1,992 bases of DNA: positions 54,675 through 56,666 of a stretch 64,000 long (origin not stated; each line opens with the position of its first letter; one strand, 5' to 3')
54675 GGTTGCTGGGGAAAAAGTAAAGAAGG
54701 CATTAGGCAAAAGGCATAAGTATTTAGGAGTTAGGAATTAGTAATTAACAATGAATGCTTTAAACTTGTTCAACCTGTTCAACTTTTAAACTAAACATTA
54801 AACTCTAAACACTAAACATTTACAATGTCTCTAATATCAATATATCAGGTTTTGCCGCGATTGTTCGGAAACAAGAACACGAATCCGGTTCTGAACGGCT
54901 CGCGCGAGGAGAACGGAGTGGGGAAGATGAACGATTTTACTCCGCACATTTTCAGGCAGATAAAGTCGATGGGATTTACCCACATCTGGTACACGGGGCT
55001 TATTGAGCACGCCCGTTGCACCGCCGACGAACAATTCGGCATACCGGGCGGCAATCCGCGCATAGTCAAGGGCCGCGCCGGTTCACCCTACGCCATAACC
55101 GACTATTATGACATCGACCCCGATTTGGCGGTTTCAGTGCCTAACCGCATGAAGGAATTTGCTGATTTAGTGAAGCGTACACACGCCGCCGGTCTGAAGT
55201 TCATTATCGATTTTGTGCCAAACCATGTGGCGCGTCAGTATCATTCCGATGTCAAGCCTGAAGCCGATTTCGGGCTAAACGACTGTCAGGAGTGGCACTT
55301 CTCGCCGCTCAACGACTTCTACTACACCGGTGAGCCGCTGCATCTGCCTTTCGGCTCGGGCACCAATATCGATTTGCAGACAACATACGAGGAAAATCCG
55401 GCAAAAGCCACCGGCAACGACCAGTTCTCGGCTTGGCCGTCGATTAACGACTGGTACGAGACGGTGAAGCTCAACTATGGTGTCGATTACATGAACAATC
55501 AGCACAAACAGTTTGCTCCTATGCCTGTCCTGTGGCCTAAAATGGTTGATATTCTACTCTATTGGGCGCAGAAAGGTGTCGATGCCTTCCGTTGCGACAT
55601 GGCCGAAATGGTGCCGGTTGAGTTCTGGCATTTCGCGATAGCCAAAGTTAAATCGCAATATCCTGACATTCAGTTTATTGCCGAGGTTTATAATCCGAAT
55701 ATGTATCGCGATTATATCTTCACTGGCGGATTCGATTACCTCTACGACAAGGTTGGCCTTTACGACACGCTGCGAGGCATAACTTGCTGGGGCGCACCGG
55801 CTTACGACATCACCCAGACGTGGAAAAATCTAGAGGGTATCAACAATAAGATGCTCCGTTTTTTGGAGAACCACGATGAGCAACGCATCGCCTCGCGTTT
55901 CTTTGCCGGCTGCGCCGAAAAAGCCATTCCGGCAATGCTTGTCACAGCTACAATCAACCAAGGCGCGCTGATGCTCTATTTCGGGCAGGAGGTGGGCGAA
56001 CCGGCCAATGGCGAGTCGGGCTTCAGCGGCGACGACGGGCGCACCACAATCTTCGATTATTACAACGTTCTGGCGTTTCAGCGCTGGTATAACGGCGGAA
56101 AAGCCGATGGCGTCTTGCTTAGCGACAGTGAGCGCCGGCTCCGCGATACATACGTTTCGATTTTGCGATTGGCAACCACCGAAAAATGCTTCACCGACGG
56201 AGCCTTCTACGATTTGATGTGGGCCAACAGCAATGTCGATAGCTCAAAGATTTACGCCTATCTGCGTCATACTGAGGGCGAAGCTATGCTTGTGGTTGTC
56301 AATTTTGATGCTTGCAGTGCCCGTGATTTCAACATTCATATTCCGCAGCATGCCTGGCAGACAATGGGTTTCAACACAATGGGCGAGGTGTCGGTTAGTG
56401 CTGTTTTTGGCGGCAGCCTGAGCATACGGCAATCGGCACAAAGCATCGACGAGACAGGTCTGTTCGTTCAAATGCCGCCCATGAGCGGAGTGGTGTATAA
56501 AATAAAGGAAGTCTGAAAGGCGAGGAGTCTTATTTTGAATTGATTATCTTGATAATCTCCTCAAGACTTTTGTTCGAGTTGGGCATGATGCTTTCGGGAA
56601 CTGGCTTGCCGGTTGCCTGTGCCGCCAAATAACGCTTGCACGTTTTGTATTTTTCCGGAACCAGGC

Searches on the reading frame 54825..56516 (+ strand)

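Call 38: search_protein_families(library=pfam, proteins=[window:54825-56516:+], max_evalue=0.001)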
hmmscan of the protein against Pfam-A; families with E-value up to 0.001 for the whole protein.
window:54825-56516:+ (563 aa): 4 families
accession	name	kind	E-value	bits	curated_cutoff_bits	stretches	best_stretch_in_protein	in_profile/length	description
PF00128.31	Alpha-amylase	-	4.1e-22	79.5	22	1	8-392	1-356/446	Alpha amylase, catalytic domain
PF14701.12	hDGE_amylase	-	1.4e-06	28.2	27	1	78-139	43-107/439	Glycogen debranching enzyme, glucanotransferase domain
PF02806.24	Alpha-amylase_C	-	8.1e-06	26.5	21.2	1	466-560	1-94/95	Alpha amylase, C-terminal all-beta domain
PF16657.11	Malt_amylase_C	-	4.7e-05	23.8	27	1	471-510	8-42/75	Maltogenic Amylase, C-terminal domain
